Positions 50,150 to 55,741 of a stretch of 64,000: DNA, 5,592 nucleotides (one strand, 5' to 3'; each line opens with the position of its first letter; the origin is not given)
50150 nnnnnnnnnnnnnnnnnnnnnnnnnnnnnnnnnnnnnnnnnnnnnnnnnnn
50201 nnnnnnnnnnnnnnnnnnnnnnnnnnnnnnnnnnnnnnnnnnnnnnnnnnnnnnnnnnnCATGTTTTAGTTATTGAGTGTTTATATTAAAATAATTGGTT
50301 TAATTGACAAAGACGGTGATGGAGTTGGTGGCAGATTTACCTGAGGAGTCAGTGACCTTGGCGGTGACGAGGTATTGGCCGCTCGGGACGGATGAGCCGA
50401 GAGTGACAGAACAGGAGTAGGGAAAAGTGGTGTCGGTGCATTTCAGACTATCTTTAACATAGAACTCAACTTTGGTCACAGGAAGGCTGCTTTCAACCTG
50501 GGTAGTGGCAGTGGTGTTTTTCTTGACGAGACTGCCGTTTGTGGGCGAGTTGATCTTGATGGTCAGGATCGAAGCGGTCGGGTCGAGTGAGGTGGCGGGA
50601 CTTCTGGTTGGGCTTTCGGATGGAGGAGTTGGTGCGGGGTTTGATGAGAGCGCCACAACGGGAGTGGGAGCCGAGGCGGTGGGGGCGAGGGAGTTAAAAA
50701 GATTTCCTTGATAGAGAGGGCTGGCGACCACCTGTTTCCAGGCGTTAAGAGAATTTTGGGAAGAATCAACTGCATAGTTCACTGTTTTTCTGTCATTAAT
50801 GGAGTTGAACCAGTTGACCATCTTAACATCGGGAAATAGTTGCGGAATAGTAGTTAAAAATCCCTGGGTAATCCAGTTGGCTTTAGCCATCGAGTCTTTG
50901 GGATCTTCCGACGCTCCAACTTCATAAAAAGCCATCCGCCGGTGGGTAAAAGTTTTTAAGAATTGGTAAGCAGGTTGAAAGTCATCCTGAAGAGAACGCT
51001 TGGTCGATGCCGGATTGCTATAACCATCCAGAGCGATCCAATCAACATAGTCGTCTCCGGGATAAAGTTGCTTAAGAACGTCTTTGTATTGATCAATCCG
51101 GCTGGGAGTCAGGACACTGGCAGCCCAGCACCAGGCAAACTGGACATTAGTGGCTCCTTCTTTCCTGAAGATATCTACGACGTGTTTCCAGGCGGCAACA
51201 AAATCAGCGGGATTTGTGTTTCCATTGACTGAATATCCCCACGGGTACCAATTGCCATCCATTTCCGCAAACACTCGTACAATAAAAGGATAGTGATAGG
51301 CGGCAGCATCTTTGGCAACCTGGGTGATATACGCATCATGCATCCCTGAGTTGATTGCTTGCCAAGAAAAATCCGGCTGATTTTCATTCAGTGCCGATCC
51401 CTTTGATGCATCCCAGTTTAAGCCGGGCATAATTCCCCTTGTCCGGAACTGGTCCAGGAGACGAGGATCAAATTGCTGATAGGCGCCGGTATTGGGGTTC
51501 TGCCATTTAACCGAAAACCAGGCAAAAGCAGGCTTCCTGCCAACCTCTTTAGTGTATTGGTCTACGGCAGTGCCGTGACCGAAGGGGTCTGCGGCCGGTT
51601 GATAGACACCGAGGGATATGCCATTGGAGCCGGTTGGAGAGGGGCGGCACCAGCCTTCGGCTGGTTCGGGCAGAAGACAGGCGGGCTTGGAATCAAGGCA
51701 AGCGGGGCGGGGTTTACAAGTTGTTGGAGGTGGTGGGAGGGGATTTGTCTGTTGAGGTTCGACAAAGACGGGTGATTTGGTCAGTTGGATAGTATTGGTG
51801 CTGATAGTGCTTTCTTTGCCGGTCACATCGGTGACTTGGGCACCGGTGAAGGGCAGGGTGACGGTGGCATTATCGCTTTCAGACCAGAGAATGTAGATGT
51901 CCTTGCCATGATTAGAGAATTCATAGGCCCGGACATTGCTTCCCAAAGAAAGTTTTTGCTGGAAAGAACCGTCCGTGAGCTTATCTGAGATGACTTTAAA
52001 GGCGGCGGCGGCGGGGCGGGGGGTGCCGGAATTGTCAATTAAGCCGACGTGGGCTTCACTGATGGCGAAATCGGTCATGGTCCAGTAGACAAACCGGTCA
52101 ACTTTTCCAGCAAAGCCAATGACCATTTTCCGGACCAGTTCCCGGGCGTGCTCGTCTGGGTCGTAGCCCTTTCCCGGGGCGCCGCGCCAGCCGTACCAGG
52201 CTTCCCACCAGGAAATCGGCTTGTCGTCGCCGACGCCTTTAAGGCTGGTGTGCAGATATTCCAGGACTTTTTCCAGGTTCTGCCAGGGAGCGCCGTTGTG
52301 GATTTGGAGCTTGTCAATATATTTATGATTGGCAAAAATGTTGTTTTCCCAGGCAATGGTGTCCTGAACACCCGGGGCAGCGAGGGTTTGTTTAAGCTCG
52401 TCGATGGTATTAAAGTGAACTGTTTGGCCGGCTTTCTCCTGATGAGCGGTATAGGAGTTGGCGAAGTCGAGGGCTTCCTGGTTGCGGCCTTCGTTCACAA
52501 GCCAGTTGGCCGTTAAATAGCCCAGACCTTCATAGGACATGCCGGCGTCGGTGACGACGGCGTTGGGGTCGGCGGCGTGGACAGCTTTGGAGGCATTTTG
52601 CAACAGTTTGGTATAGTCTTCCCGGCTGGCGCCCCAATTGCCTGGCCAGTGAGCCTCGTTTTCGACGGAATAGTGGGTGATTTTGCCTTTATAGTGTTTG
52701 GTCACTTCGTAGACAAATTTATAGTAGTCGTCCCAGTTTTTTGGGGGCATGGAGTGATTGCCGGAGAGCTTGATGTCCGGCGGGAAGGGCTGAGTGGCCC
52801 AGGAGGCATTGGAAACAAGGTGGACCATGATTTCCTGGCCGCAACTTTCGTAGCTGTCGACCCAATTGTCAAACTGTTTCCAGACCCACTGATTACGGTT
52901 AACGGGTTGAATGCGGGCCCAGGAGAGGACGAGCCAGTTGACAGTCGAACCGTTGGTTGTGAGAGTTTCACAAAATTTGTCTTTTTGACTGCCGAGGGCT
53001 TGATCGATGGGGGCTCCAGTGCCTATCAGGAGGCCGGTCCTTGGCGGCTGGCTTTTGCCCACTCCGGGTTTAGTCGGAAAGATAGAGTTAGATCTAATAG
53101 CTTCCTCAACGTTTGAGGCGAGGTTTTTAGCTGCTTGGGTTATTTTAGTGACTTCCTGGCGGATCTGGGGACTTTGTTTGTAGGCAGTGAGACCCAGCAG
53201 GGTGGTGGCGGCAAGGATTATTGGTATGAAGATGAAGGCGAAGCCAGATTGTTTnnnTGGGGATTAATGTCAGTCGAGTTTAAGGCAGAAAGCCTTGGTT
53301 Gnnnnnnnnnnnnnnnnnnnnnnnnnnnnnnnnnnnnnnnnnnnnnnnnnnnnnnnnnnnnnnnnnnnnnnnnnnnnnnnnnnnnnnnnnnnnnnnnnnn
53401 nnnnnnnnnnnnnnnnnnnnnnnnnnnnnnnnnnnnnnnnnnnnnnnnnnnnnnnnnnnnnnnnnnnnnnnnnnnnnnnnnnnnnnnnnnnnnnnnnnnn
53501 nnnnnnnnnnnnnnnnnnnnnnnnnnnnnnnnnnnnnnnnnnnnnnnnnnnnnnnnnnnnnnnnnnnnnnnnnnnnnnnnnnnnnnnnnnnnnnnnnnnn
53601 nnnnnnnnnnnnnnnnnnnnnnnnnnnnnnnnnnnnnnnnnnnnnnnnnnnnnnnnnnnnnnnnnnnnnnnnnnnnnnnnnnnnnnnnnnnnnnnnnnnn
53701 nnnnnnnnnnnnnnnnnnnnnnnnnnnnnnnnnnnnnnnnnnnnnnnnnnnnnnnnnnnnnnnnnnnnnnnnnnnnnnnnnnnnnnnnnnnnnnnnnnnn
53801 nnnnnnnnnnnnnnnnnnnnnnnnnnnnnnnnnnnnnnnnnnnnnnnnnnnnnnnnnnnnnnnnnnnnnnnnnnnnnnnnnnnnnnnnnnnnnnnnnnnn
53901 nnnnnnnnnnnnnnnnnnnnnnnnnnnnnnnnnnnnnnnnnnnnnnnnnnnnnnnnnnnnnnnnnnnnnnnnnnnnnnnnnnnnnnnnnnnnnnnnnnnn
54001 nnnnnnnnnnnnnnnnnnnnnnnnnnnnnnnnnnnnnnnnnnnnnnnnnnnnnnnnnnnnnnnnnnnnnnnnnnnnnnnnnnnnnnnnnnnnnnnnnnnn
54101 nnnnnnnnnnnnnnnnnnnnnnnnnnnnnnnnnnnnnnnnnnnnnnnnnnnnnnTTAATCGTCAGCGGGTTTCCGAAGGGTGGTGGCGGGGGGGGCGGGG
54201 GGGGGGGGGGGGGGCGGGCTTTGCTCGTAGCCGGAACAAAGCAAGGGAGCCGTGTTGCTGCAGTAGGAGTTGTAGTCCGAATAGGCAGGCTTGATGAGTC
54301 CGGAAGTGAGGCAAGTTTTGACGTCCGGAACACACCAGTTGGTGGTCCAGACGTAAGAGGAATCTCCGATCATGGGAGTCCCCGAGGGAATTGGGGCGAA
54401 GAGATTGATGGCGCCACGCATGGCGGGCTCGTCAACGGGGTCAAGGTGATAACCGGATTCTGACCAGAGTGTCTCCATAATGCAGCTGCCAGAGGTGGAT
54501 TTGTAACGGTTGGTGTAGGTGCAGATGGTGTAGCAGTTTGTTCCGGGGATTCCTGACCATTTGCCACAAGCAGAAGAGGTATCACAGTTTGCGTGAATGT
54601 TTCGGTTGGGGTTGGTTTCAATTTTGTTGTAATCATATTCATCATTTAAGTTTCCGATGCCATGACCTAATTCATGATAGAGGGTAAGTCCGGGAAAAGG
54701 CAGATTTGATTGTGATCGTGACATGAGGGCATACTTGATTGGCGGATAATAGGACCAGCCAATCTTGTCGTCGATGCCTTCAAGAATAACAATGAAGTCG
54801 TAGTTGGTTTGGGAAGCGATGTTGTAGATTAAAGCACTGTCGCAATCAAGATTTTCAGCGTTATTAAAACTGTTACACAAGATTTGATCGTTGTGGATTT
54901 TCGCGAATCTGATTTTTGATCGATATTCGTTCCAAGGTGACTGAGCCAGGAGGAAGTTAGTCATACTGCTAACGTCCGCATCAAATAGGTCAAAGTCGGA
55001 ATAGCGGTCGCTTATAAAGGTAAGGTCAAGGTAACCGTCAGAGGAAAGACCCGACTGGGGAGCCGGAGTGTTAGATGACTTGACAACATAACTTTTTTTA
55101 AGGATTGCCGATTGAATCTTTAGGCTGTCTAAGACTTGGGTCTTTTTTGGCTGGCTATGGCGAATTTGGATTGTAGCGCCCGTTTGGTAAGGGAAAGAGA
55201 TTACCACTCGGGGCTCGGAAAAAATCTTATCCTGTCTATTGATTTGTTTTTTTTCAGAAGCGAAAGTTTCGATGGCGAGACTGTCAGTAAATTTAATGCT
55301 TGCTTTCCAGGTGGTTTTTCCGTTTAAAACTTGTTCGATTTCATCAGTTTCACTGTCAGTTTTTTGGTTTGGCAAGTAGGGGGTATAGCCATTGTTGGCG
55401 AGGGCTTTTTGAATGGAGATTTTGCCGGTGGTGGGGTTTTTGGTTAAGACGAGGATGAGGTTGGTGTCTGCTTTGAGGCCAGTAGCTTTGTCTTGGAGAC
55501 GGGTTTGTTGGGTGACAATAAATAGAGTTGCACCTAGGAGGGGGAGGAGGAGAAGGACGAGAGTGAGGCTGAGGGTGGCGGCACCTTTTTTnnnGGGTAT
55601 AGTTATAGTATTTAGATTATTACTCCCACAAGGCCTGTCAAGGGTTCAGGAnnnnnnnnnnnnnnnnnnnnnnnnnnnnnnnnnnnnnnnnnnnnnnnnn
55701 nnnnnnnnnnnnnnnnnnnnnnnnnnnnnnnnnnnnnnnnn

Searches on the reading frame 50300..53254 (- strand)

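Call 8: search_protein_families(library=pfam, proteins=[window:50300-53254:-], max_evalue=0.01)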
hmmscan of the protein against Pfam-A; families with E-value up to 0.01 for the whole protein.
window:50300-53254:- (984 aa): 2 families
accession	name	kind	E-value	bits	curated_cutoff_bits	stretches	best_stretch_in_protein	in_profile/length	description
PF02156.21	Glyco_hydro_26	-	1.2e-09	38.4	20.2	1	643-752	136-237/311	Glycosyl hydrolase family 26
PF17957.7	Big_7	-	2.2e-09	38.2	24.1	1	898-965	2-70/70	Bacterial Ig domain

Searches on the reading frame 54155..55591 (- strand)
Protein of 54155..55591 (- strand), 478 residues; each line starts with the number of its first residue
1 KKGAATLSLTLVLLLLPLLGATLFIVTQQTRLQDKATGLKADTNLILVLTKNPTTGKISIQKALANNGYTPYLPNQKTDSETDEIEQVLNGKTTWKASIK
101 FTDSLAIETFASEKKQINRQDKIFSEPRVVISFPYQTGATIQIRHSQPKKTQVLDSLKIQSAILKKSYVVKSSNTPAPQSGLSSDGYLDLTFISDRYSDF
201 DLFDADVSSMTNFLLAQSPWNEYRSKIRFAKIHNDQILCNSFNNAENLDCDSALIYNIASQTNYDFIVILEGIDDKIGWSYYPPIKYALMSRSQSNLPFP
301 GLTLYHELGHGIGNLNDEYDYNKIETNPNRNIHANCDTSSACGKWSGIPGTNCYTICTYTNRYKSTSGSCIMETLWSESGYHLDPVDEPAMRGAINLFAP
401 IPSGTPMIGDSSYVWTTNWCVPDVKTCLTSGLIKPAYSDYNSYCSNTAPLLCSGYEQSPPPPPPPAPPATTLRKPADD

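Call 8: search_protein_families(library=pfam, proteins=[window:54155-55591:-], max_evalue=0.01)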
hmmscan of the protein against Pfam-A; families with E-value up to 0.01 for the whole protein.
window:54155-55591:- (478 aa): 2 families
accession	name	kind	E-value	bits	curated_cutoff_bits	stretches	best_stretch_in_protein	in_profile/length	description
PF09471.16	Peptidase_M64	-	0.00059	19.5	26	1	257-322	104-163/302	IgA Peptidase M64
PF14891.12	Peptidase_M91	-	0.0076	17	25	0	293-332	85-124/176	Effector protein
